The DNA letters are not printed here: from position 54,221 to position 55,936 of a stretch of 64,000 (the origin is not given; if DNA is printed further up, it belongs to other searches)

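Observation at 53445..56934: Tightly packed three-gene operon of unknown function in the AT-rich accessory stretch next to hipBST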

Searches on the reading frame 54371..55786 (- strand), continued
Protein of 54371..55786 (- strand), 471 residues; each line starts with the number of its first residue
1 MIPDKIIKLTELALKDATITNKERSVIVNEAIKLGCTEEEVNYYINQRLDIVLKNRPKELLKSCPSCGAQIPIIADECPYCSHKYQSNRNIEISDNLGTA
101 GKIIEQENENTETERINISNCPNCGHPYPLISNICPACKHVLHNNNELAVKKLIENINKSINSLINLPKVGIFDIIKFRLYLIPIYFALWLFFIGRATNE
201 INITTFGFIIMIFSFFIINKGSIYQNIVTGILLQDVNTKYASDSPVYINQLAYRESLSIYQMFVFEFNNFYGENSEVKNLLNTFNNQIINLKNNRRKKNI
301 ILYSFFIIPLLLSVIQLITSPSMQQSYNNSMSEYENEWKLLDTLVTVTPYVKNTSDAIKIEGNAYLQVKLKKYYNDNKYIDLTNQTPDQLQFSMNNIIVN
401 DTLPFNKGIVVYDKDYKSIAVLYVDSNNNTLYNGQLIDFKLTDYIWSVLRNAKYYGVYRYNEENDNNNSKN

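Call 63: find_encoding_contigs(protein=P0115, flank=5000, max_places=2)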
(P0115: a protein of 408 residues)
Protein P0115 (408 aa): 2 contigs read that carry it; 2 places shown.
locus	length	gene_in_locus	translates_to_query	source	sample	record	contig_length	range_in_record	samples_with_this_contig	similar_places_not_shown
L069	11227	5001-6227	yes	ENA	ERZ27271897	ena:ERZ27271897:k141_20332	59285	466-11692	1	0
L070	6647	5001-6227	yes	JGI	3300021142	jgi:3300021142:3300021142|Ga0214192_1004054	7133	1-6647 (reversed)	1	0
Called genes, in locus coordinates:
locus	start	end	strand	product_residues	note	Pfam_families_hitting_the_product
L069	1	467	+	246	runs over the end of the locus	PF10988:DUF2807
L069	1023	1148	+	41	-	-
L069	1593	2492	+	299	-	PF00892:EamA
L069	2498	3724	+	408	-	-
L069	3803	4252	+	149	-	-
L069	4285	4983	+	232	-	-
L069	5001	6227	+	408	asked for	PF13248:Zn_ribbon_3 (weak)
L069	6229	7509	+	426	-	PF13421:Band_7_1, PF14237:GYF_2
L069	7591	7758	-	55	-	-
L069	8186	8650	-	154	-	PF08534:Redoxin, PF00578:AhpC-TSA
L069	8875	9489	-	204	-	-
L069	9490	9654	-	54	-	-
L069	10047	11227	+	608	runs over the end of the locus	PF05496:RuvB_N (weak), PF13177:DNA_pol3_delta2, PF13401:AAA_22 (weak), PF00004:AAA, PF22608:DNAX_ATPase_lid, PF12169:DNA_pol3_gamma3, PF28557:DUF8439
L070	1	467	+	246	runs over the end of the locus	PF10988:DUF2807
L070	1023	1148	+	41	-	-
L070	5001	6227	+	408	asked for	PF13248:Zn_ribbon_3 (weak)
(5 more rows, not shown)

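Call 79: search_protein_families(library=pfam, alignment_id=A4, max_evalue=0.01)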
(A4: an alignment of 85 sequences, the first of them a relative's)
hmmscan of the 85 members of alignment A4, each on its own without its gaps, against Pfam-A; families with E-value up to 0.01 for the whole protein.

A. member 1, P0001 (471 aa): 5 families
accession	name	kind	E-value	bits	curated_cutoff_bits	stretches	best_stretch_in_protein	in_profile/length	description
PF12773.13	DZR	-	2.3e-06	28.1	27.3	0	121-140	1-20/45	Double zinc ribbon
PF13240.11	Zn_Ribbon_1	-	4.6e-06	26.7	25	1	64-83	2-21/23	zinc-ribbon domain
PF10571.15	UPF0547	-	4.8e-06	27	29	1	62-86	1-25/26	Uncharacterised protein family UPF0547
PF10083.14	DUF2321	-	9.8e-05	22.5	24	1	54-165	19-113/157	Uncharacterized protein conserved in bacteria (DUF2321)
PF18912.6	DZR_2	-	0.0061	16.8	27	0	120-142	9-31/56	Double zinc ribbon domain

B. families by the number of members that match (of 85 scanned): 69 families (the first 25 are shown)
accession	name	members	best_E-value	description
PF10571.15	UPF0547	54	6.4e-12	Uncharacterised protein family UPF0547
PF12773.13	DZR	53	3.4e-11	Double zinc ribbon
PF13240.11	Zn_Ribbon_1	41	1.2e-10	zinc-ribbon domain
PF13248.11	Zn_ribbon_3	37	5.4e-09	zinc-ribbon domain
PF18912.6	DZR_2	21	1.5e-05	Double zinc ribbon domain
PF17032.10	Zn_ribbon_15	16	2.8e-06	zinc-ribbon family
PF05099.18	TerB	13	1.8e-05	Tellurite resistance protein TerB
PF04391.17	DUF533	9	1.9e-06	Protein of unknown function (DUF533)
PF18551.6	TackOD1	9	8.7e-05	Thaumarchaeal output domain 1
PF01155.25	HypA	7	8.9e-06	Hydrogenase/urease nickel incorporation, metallochaperone, hypA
PF14952.11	zf-tcix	7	2.8e-05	Putative treble-clef, zinc-finger, Zn-binding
PF17034.11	zinc_ribbon_16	5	1.3e-05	Zinc-ribbon like family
PF08271.17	Zn_Ribbon_TF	5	0.00029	TFIIB zinc-binding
PF10083.14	DUF2321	4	9.8e-05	Uncharacterized protein conserved in bacteria (DUF2321)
PF14149.11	YhfH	4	0.00011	YhfH-like protein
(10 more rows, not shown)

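Call 80: search_protein_families(library=phrogs, proteins=[window:54371-55786:-, L019:4933-7437:+], max_evalue=0.01)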
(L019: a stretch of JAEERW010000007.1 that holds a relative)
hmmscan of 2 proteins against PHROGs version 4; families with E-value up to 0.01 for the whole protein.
window:54371-55786:- (471 aa): 6 families
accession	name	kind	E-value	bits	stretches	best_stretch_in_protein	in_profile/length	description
phrog_6586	-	unknown function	0.00023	22.1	0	61-106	3-46/129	-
phrog_9700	-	unknown function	0.00072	19.6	1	61-106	6-52/483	-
phrog_16447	-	unknown function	0.00083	20.2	1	59-181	25-129/160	-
phrog_8436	-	unknown function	0.008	17.2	0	58-89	60-91/110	-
phrog_10714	-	unknown function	0.0096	17.1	0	104-145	60-102/109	-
phrog_6332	-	unknown function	0.0096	16.8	0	63-92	9-37/60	-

L019:4933-7437:+ (834 aa): 10 families
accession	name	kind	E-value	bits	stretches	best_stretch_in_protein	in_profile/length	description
phrog_9700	-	unknown function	5.4e-06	26.6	0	411-446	4-39/483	-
phrog_6586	-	unknown function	0.00016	22.5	0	473-553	4-84/129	-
phrog_536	-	transcription regulation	0.00024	22.2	0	316-357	67-105/115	transcriptional regulator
phrog_16989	-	moron, auxiliary metabolic gene and host takeover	0.00054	21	0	474-554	8-84/122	membrane protein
phrog_15286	-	unknown function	0.00069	19.7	1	10-177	10-172/274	-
phrog_8436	-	unknown function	0.0024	18.9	0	410-440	60-90/110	-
phrog_9188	-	unknown function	0.004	18.3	0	459-495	26-63/70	-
phrog_31852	-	unknown function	0.0052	18.2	0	307-351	72-116/121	-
phrog_32168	-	unknown function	0.0061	17.8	0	475-502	5-32/63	-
phrog_31496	-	transcription regulation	0.0095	16.6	0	474-497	8-31/210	transcriptional regulator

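Call 93: find_related_loci(query=A7, collection=metagenome_contigs, flank=5000)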
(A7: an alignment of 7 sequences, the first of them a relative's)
Query A7 (408 aa) in metagenome_contigs; peptide patterns used: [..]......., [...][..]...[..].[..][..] (x = any residue, [..] = any of these).
599 stretches matched a pattern (row limit reached: there are more); 290 encode a relative of the query (tblastn E <= 1e-3); the best 80 are kept; 80 distinct loci.
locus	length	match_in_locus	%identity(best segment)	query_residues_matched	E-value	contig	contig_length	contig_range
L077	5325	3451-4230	48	1-253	1e-73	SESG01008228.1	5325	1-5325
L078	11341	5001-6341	33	1-404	4e-58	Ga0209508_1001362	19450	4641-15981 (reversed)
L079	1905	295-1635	33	1-404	6e-60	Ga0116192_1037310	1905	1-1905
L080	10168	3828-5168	33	1-404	4e-58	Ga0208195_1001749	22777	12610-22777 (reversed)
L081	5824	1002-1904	38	3-305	2e-48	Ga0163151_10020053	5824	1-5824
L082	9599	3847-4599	41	1-253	4e-47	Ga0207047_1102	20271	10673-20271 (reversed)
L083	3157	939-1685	42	3-252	3e-43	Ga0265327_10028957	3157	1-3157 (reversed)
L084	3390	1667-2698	31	1-374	7e-39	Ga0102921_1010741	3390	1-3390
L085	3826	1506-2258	35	1-284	4e-38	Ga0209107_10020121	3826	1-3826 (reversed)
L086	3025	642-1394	34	3-257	1e-32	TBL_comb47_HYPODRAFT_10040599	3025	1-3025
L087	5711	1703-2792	42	1-133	4e-28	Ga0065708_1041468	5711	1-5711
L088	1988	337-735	47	1-117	7e-27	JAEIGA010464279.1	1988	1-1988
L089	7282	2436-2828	44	1-113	3e-26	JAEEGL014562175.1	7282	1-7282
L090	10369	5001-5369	47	1-109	3e-26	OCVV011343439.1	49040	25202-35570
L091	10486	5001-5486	41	1-133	3e-26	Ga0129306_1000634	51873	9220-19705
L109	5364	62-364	51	1-87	1e-24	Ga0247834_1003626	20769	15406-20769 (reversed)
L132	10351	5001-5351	44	1-92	5e-24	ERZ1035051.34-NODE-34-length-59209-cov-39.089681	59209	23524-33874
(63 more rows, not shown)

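Call 96: search_protein_families(library=pfam, proteins=[L078:6364-7710:+, L078:7746-8099:+, L078:8103-8447:+, L082:5037-6329:+, L082:6342-6686:+, L132:5771-7135:+, L132:7147-7485:+, L132:7486-7845:+, L109:816-1532:+, L132:5001-5726:+], max_evalue=0.001)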
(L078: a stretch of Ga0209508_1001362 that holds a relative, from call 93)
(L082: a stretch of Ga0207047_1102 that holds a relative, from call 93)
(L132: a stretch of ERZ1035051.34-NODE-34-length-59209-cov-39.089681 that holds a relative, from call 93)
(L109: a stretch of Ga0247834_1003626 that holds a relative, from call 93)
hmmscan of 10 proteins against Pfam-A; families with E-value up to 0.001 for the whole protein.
L078:6364-7710:+ (448 aa): 2 families
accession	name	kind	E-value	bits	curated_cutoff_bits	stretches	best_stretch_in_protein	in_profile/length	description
PF13421.11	Band_7_1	-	1.1e-24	87.7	24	1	38-240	6-200/211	SPFH domain-Band 7 family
PF14237.11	GYF_2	-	1.1e-18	67.2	25.8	1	383-430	3-50/50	GYF domain 2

L078:7746-8099:+ (117 aa): 1 family
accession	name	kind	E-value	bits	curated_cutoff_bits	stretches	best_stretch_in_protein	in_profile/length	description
PF14237.11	GYF_2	-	1.6e-14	53.9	25.8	1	53-101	1-49/50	GYF domain 2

L078:8103-8447:+ (114 aa): 0 families

L082:5037-6329:+ (430 aa): 2 families
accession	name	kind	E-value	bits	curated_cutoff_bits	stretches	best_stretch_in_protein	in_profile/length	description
PF13421.11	Band_7_1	-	3.6e-25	89.3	24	1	38-244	6-204/211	SPFH domain-Band 7 family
PF14237.11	GYF_2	-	1.1e-14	54.3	25.8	1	361-410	1-50/50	GYF domain 2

L082:6342-6686:+ (114 aa): 0 families

L132:5771-7135:+ (454 aa): 2 families
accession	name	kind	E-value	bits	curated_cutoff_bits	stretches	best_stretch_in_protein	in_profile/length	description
PF13421.11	Band_7_1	-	2.2e-26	93.3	24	1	44-239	8-194/211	SPFH domain-Band 7 family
PF14237.11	GYF_2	-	2.6e-22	78.8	25.8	1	388-437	1-50/50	GYF domain 2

L132:7147-7485:+ (112 aa): 1 family
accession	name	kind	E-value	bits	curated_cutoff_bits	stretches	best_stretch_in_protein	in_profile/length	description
PF14237.11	GYF_2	-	3.5e-15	55.9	25.8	1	55-103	1-49/50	GYF domain 2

L132:7486-7845:+ (119 aa): 0 families

L109:816-1532:+ (238 aa): 0 families

L132:5001-5726:+ (241 aa): 3 families
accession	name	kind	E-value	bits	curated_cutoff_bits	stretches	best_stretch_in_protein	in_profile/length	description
PF13248.11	Zn_ribbon_3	-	9.4e-06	25.4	27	1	88-109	4-25/26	zinc-ribbon domain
PF04391.17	DUF533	-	7.5e-05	22.8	29.6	1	6-44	74-112/178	Protein of unknown function (DUF533)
PF13240.11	Zn_Ribbon_1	-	0.00029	21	25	1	88-109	1-22/23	zinc-ribbon domain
